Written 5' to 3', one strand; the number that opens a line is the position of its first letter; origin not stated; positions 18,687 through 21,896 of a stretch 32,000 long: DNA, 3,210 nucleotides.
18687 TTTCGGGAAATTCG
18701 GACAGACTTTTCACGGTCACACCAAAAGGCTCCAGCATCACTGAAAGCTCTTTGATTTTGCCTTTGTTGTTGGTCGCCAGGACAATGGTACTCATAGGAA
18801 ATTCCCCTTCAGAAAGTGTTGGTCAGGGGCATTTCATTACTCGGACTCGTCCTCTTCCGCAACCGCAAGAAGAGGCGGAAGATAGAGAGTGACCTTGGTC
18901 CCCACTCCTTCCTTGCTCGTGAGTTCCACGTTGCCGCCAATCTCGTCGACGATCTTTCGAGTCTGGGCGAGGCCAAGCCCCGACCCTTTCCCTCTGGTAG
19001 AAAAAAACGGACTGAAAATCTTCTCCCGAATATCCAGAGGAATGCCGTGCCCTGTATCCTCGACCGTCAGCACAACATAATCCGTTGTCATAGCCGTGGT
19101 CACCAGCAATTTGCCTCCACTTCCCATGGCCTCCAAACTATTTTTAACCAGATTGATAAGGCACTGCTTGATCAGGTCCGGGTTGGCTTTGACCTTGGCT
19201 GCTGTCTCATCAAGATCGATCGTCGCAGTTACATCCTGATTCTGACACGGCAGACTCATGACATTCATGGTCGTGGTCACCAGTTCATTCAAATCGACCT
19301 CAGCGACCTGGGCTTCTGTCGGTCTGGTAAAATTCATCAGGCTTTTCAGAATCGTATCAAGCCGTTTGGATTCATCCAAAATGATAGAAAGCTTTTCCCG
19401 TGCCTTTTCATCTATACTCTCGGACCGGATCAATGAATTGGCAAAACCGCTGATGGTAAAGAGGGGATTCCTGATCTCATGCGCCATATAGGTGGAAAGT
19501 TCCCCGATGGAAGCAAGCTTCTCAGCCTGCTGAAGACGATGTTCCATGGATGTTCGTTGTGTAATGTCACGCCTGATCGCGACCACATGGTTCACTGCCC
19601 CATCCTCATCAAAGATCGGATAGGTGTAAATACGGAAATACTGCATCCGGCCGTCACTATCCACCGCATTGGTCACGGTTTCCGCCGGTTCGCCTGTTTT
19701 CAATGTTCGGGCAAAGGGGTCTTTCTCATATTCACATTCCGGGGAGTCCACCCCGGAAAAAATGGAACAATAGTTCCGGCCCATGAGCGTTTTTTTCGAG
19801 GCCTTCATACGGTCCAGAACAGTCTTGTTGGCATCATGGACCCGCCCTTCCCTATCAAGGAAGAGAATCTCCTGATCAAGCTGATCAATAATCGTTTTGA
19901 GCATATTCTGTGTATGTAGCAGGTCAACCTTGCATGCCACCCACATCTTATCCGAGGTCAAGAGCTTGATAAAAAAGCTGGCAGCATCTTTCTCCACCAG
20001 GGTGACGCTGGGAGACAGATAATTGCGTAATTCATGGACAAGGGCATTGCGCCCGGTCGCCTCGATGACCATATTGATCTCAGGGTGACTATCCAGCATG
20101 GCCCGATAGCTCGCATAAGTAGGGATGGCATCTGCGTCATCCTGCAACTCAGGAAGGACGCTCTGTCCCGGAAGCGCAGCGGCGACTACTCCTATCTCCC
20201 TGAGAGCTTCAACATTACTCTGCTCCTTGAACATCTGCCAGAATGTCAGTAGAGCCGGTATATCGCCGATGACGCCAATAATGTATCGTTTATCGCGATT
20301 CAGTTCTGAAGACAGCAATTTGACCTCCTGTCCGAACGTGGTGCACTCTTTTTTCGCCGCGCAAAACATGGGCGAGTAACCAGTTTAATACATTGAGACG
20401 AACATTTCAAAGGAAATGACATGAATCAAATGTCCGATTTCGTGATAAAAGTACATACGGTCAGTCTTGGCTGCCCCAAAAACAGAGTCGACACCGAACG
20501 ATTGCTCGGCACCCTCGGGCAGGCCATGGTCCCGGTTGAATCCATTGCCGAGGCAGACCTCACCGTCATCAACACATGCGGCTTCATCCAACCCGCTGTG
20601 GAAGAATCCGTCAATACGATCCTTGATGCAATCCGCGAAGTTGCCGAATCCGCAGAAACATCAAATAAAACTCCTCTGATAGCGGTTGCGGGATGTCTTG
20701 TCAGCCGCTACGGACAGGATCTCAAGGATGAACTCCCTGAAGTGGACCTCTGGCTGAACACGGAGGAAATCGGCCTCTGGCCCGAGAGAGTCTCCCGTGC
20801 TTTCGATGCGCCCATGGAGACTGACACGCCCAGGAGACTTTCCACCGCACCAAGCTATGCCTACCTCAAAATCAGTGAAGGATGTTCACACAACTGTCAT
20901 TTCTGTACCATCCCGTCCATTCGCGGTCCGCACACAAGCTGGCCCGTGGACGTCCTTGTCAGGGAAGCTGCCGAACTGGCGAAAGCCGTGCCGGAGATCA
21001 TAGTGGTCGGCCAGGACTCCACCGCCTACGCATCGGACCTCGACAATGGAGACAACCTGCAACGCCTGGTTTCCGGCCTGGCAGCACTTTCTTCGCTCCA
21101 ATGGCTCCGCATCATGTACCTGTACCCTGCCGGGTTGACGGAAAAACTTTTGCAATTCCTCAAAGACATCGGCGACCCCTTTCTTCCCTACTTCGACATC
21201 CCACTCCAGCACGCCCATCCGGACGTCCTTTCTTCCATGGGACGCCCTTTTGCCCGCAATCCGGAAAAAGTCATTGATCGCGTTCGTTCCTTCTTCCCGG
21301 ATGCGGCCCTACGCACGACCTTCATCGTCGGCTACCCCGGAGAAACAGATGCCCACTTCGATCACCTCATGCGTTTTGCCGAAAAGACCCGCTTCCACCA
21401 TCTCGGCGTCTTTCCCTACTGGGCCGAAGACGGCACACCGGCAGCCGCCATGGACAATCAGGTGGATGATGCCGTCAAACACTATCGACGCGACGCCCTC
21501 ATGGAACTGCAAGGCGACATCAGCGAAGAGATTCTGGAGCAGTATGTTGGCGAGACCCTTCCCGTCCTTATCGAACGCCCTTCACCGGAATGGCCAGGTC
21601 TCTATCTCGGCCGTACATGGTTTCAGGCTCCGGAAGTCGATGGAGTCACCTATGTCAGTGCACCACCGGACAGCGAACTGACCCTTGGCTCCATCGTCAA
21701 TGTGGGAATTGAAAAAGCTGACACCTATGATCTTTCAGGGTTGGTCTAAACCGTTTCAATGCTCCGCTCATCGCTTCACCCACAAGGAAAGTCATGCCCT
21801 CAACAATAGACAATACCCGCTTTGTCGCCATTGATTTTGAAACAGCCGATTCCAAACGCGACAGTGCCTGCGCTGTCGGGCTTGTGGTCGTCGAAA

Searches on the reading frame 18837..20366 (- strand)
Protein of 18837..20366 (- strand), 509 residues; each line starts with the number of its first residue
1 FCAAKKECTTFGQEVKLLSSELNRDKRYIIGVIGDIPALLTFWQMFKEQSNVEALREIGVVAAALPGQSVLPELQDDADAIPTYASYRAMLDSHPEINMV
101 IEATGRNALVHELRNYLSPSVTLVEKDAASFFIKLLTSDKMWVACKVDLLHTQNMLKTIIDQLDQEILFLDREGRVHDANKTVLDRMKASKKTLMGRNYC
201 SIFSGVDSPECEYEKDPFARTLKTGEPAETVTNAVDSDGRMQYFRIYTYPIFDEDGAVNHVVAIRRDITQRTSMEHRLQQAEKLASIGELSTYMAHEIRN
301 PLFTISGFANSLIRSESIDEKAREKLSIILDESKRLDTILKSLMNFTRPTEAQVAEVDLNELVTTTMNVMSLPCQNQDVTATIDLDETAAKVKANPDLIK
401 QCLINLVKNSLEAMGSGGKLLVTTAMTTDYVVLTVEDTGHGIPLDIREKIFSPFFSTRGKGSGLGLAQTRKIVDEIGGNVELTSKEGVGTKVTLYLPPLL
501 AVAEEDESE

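Call 75: search_protein_families(library=pfam, proteins=[window:18837-20366:-], max_evalue=0.00001)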
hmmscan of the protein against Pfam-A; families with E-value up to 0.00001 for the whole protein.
window:18837-20366:- (509 aa): 4 families
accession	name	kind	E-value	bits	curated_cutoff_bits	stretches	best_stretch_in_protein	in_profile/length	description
PF02518.31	HATPase_c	-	7.2e-25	88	26.4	1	395-498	2-109/111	Histidine kinase-, DNA gyrase B-, and HSP90-like ATPase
PF08448.16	PAS_4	-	3.6e-14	53.4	23.1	1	161-271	2-108/110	PAS fold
PF00512.31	HisKA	-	1.1e-13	51.4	26.9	1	288-350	3-64/66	His Kinase A (phospho-acceptor) domain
PF13426.13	PAS_9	-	2.2e-09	37.9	27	1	167-270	4-103/103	PAS domain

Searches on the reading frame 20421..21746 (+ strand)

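Call 75: search_protein_families(library=pfam, proteins=[window:20421-21746:+], max_evalue=0.00001)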
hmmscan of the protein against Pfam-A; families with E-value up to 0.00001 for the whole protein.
window:20421-21746:+ (442 aa): 3 families
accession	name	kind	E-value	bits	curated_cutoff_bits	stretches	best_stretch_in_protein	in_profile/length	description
PF04055.27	Radical_SAM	-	6.2e-22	79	29.5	1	150-320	2-166/166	Radical SAM superfamily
PF00919.26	UPF0004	-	2.5e-20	72.7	27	1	10-112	1-97/98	Uncharacterized protein family UPF0004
PF18693.7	TRAM_2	-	9.5e-17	61.4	27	1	376-440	1-60/63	TRAM domain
